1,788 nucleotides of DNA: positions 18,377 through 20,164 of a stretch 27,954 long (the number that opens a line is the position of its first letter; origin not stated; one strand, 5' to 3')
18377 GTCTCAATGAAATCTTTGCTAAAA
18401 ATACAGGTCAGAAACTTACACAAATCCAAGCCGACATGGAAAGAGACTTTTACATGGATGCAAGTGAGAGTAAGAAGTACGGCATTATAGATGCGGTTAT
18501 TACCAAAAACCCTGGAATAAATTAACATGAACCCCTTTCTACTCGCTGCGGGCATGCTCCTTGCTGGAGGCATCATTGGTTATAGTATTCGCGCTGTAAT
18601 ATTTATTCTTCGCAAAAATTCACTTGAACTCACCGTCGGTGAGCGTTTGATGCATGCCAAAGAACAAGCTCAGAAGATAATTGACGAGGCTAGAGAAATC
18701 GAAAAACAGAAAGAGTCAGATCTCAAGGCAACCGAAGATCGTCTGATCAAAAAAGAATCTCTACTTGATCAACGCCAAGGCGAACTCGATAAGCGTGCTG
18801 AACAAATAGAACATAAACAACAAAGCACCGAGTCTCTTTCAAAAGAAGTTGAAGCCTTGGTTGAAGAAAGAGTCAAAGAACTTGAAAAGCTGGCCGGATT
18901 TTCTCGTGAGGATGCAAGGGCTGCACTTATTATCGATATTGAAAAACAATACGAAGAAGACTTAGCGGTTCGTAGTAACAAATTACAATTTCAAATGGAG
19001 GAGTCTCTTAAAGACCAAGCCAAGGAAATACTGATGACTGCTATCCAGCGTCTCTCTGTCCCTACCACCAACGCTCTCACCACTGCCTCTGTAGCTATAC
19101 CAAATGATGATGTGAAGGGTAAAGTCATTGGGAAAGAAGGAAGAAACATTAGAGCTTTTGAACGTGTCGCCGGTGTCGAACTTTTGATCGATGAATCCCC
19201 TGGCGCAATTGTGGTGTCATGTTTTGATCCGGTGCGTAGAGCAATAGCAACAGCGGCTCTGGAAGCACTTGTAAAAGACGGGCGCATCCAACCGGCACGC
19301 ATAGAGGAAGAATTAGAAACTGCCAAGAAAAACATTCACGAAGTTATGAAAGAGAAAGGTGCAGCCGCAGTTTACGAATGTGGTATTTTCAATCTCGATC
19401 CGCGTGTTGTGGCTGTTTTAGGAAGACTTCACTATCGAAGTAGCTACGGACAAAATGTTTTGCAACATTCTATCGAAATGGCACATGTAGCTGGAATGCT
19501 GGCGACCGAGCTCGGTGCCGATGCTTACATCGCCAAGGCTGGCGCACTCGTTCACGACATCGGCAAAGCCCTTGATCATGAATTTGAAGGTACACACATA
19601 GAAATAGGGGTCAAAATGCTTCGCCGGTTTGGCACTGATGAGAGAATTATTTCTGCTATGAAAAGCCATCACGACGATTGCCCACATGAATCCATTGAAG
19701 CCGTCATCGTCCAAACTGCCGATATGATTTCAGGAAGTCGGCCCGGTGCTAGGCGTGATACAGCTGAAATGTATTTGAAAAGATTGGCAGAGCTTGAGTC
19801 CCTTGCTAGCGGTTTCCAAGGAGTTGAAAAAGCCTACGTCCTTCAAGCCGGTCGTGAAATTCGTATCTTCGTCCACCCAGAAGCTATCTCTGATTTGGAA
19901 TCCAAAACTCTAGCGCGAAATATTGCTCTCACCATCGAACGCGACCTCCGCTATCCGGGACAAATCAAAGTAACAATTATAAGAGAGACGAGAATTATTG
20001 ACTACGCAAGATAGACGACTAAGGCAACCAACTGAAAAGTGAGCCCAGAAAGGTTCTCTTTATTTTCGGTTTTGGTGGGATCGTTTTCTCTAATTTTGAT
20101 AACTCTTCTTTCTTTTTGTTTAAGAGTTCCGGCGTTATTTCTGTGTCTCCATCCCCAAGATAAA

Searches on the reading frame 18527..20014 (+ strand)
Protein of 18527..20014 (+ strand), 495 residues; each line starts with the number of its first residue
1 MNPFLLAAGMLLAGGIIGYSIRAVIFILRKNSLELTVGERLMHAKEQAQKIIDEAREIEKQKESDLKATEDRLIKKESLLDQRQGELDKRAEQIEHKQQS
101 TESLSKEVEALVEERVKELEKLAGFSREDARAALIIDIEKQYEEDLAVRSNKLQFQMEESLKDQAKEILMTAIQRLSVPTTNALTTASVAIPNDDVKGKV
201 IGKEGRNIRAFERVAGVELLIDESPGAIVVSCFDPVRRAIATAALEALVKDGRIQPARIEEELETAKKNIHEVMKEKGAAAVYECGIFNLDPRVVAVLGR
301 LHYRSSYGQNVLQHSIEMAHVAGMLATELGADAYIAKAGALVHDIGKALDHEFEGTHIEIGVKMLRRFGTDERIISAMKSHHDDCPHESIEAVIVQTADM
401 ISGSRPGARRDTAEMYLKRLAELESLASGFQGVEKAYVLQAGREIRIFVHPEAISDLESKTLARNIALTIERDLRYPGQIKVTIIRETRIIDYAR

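Call 7: search_protein_families(library=pfam, proteins=[window:18527-20014:+], max_evalue=0.001)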
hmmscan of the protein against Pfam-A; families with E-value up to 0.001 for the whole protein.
window:18527-20014:+ (495 aa): 3 families
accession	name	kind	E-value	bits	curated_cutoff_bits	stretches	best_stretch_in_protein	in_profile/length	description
PF12072.13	RNase_Y_N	-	4.3e-21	75.7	32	1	39-177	53-198/201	RNase Y N-terminal region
PF01966.28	HD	-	2.4e-16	60.5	22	1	311-400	1-112/116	HD domain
PF00013.35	KH_1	-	5.2e-05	23.4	21.5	1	187-241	2-60/66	KH domain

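Call 20: find_homologous_proteins(query=window:18527-20014:+, max_evalue=1e-30)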
Query window:18527-20014:+ (495 aa): 8000 proteins with E <= 1e-30 among 8000 candidates; the best 120 are listed.
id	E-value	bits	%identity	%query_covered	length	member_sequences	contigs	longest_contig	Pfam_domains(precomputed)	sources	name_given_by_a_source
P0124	0.0e+0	1047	100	100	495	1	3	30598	PF12072.14,PF01966.29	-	-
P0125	7.2e-286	966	91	100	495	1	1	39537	PF12072.14,PF01966.29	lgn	-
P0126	1.1e-270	916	86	100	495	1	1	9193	PF12072.14,PF01966.29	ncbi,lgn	-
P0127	1.8e-270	915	86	100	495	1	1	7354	PF12072.14,PF01966.29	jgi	jgi:ribonuclease Y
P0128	5.6e-269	910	85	100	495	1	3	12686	PF12072.14,PF01966.29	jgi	jgi:ribonuclease Y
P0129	1.1e-268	909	86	100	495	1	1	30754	PF26594.2,PF12072.14,PF01966.29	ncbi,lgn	-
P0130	7.4e-268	907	85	100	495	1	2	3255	PF00013.36,PF12072.14,PF01966.29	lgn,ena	-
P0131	4.8e-266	901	84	100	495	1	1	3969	PF12072.14,PF01966.29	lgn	-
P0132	5.7e-266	901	84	100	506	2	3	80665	PF12072.14,PF01966.29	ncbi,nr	ncbi:MAG: ribonuclease Y [Candidatus Pacebacteria bacterium]|nr:ribonuclease Y [Candidatus Paceibact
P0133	9.7e-266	900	84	100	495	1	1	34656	PF00013.36,PF12072.14,PF01966.29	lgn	-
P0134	2.5e-265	898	85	100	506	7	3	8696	PF26594.2,PF12072.14,PF01966.29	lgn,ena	-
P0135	5.6e-265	897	84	100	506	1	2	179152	PF12072.14,PF01966.29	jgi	jgi:ribonuclease Y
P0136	5.6e-265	897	84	100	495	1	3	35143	PF00013.36,PF12072.14,PF01966.29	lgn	-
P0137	5.7e-265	897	84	100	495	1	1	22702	PF00013.36,PF12072.14,PF01966.29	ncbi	-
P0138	2.1e-264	895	84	100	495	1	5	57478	PF00013.36,PF12072.14,PF01966.29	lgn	-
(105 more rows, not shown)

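Call 98: find_encoding_contigs(protein=P0125, flank=10000, max_places=2)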
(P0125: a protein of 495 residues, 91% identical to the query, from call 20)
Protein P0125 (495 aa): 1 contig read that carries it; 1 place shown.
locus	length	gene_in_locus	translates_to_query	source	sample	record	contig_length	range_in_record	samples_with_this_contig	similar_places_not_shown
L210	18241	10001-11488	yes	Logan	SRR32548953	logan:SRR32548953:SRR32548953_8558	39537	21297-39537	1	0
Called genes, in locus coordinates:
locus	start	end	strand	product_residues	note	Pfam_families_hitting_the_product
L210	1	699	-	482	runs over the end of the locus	PF07705:CARDB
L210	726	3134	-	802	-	-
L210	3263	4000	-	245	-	-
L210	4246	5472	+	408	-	PF08529:NusA_N, PF00575:S1 (faint), PF13184:KH_NusA_1st, PF26594:KH_NusA_2nd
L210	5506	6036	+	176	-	PF00719:Pyrophosphatase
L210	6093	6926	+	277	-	-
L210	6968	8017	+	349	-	PF05697:Trigger_N, PF05698:Trigger_C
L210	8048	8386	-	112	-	-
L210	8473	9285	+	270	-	-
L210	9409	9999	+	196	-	PF00574:CLP_protease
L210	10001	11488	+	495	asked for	PF12072:RNase_Y_N, PF01966:HD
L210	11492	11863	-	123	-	-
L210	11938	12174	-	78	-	-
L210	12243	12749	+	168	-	PF00574:CLP_protease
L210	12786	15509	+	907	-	PF26449:DUF8128, PF10412:TrwB_AAD_bind (faint)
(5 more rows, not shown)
